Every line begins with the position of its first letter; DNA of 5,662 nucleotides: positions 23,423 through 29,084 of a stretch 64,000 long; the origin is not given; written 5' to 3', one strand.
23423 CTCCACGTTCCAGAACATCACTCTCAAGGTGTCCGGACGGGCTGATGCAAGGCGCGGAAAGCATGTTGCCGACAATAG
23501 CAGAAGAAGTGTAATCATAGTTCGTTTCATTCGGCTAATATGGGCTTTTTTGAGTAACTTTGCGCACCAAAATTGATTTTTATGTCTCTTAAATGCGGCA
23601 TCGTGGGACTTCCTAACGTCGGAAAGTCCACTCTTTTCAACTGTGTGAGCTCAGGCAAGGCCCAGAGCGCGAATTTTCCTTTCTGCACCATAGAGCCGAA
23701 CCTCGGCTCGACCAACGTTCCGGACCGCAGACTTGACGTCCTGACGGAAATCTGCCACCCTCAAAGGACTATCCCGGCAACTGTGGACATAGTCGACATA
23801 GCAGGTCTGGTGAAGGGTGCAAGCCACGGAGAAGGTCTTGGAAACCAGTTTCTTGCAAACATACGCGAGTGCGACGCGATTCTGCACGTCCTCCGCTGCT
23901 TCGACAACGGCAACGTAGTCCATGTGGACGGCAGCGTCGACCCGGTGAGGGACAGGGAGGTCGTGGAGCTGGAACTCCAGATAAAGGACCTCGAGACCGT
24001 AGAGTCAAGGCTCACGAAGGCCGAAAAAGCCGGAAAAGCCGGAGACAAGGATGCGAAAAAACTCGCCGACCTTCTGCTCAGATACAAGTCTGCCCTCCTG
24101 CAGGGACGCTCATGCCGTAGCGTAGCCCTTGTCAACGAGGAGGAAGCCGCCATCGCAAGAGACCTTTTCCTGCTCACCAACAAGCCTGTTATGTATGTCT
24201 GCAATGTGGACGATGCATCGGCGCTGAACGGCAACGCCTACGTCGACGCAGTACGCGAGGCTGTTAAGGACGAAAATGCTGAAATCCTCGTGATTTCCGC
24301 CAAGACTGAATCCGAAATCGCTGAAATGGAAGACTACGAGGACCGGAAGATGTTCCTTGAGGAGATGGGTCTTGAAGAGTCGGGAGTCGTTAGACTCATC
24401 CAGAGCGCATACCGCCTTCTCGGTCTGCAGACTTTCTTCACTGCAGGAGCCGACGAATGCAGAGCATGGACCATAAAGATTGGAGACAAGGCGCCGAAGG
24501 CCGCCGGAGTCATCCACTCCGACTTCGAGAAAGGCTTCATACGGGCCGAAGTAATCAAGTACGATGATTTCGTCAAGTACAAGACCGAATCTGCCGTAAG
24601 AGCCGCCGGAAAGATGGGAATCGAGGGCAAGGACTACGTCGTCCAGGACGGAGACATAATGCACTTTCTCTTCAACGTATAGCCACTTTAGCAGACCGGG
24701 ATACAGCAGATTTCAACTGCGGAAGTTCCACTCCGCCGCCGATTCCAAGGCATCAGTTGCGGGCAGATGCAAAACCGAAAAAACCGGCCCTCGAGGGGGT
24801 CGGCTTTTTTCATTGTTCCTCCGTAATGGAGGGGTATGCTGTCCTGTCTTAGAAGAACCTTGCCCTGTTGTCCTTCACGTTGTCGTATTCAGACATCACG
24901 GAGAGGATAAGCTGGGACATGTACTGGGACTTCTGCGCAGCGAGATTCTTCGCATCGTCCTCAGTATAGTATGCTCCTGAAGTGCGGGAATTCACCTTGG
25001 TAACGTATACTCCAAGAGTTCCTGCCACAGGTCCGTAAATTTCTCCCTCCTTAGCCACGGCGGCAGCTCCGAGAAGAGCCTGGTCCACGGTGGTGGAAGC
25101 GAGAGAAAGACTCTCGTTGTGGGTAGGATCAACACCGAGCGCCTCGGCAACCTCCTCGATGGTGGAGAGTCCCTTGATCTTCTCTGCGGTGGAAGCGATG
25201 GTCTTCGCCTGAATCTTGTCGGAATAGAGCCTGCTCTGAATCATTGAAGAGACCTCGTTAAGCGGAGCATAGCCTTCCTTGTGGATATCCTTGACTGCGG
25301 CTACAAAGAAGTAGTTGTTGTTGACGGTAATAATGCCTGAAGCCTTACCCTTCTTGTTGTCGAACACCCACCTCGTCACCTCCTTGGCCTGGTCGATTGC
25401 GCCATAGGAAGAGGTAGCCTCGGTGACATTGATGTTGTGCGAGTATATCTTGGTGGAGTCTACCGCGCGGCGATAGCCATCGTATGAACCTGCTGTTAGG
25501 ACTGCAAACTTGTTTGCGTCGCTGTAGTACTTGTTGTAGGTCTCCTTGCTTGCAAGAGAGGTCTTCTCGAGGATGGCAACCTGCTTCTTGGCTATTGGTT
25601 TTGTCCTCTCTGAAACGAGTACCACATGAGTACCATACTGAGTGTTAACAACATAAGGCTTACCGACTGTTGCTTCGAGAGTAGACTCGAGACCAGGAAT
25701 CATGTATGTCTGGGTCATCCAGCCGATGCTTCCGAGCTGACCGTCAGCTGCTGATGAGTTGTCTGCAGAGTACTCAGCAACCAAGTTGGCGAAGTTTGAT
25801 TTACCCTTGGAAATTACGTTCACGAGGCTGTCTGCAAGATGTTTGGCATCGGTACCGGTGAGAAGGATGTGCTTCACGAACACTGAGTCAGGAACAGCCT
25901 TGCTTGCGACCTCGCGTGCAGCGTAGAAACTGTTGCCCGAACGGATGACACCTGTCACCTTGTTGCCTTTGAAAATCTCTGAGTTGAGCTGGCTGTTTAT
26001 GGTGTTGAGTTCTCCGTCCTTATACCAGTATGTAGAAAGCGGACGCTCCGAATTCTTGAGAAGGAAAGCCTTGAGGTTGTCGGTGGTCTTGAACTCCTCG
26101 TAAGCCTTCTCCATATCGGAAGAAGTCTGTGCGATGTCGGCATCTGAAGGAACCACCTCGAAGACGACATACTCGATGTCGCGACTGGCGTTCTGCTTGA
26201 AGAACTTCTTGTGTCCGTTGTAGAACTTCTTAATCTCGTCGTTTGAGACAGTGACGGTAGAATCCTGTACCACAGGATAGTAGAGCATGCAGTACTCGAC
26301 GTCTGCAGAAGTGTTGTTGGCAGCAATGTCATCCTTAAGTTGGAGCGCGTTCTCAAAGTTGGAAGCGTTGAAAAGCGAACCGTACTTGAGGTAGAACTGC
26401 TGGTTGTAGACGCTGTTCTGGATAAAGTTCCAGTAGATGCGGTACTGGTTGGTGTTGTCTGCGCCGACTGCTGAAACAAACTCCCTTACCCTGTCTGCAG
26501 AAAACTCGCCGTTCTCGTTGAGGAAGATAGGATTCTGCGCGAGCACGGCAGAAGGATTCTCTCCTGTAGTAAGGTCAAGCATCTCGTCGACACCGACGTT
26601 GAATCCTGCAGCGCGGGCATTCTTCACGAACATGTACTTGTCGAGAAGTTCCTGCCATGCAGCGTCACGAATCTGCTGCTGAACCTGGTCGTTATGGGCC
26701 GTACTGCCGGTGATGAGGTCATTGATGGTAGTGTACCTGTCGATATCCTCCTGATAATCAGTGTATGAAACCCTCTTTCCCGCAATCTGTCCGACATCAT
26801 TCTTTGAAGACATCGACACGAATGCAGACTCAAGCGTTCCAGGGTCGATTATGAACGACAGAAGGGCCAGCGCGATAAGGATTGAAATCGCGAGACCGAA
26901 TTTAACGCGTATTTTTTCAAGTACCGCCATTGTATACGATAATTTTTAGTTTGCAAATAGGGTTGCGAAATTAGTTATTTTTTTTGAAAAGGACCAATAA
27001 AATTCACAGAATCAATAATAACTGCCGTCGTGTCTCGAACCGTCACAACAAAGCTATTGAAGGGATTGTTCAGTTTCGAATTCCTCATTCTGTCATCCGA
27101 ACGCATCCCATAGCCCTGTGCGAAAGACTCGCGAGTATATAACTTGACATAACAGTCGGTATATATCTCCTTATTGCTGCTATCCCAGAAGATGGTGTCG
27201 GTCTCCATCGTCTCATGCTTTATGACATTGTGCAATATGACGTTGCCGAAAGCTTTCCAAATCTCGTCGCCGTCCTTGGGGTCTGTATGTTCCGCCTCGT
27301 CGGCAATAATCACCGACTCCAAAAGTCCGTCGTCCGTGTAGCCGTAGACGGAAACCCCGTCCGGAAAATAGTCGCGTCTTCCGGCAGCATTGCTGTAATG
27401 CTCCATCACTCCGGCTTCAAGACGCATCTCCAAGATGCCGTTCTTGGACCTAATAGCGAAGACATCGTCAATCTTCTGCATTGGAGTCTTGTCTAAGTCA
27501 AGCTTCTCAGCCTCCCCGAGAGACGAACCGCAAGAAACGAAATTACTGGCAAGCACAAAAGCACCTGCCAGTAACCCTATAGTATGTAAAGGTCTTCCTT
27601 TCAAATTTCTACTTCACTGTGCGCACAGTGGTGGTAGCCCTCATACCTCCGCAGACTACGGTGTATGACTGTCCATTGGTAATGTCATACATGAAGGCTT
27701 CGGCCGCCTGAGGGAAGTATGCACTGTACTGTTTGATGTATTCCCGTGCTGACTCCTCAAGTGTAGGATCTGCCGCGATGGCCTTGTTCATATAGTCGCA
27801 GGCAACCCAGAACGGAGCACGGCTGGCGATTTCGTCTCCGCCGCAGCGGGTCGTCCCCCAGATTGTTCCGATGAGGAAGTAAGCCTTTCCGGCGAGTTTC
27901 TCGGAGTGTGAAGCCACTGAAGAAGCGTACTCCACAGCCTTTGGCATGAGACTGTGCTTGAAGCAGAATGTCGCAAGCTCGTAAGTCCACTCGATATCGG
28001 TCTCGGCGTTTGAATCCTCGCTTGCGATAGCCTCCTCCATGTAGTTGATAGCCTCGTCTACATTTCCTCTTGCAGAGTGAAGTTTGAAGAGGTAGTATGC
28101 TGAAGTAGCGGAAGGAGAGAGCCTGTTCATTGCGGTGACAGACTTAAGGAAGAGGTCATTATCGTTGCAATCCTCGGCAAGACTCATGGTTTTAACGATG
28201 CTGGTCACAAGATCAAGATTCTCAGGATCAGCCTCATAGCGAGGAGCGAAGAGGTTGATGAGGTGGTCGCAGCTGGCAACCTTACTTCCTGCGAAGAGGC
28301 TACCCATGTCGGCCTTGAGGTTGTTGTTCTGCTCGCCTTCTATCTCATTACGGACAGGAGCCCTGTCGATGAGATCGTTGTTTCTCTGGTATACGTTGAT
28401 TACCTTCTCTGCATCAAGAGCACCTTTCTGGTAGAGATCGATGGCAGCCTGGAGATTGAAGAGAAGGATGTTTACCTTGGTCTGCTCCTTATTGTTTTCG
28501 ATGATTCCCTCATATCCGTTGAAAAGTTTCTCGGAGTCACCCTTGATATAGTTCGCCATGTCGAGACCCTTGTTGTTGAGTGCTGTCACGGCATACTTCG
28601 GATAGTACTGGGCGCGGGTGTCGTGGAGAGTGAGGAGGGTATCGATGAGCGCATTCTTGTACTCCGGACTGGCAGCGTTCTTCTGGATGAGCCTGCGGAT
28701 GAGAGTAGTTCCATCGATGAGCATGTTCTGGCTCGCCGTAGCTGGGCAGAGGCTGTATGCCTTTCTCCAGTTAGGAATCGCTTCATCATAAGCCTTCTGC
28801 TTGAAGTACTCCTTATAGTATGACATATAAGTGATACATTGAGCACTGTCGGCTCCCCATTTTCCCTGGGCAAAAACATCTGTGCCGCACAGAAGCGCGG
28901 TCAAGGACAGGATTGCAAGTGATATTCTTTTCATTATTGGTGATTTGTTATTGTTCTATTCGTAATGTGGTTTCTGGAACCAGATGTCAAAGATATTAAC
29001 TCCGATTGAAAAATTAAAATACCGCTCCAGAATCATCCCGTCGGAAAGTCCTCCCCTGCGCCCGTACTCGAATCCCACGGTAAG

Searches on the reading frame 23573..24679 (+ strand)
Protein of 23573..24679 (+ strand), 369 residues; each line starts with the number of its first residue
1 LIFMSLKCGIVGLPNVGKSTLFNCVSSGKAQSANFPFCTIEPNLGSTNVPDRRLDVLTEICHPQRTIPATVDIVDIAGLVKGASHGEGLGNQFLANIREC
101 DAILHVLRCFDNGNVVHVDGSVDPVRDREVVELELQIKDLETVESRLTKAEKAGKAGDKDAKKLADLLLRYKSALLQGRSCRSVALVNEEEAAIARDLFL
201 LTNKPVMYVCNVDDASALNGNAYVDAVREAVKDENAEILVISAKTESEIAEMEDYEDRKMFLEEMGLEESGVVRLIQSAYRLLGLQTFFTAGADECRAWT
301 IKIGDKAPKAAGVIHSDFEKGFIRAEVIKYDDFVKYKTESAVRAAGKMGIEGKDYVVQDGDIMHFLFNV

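Call 40: search_protein_families(library=pfam, proteins=[window:23573-24679:+], max_evalue=0.00001)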
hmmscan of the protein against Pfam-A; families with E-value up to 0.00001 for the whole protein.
window:23573-24679:+ (369 aa): 3 families
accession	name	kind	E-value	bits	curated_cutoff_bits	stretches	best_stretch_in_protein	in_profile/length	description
PF06071.19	YchF-GTPase_C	-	8.8e-40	135.2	27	1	285-368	1-84/84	Protein of unknown function (DUF933)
PF01926.29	MMR_HSR1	-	1.2e-20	74.2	21.9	1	8-112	2-86/113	50S ribosome-binding GTPase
PF02421.24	FeoB_N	-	3.5e-08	33.5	27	1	8-55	3-50/156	Ferrous iron transport protein B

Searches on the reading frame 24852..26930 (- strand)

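Call 39: search_protein_families(library=pfam, proteins=[window:24852-26930:-], max_evalue=0.00001)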
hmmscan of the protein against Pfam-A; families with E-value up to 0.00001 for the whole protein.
window:24852-26930:- (693 aa): 5 families
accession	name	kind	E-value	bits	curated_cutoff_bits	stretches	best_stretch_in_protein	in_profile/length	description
PF13623.11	SurA_N_2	-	3.6e-26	92.2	28.5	1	4-151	1-144/145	SurA-like N-terminal domain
PF13616.12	Rotamase_3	-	1.7e-17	64.4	22.5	1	339-442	5-115/116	PPIC-type PPIASE domain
PF13145.12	Rotamase_2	-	2.8e-17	64.1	27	0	228-339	1-104/121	PPIC-type PPIASE domain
PF00639.27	Rotamase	-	1.1e-11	46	21.7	1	360-439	16-95/97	PPIC-type PPIASE domain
PF13624.11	SurA_N_3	-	7.5e-08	32.8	27.2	1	4-156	2-142/162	SurA-like N-terminal domain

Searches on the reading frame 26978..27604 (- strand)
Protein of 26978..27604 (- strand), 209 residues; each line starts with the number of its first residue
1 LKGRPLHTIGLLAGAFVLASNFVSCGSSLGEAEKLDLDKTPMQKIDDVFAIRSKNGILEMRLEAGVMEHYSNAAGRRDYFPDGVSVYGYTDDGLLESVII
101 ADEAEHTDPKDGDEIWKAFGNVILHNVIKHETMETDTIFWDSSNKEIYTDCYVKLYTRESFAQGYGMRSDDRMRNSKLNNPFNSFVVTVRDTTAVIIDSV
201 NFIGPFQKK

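Call 39: search_protein_families(library=pfam, proteins=[window:26978-27604:-], max_evalue=0.00001)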
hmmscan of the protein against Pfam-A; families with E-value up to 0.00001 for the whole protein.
window:26978-27604:- (209 aa): 1 family
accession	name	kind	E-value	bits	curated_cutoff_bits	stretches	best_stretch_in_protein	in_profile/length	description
PF06835.18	LptC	-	1.5e-08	34.9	21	0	120-178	105-166/175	Lipopolysaccharide-assembly, LptC-related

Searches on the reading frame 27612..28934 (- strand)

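Call 39: search_protein_families(library=pfam, proteins=[window:27612-28934:-], max_evalue=0.00001)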
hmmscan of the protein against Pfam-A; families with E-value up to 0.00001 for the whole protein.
window:27612-28934:- (441 aa): 1 family
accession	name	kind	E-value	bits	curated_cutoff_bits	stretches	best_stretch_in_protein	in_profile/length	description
PF07719.23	TPR_2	-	1.1e-07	31.9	27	0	43-64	11-32/34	Tetratricopeptide repeat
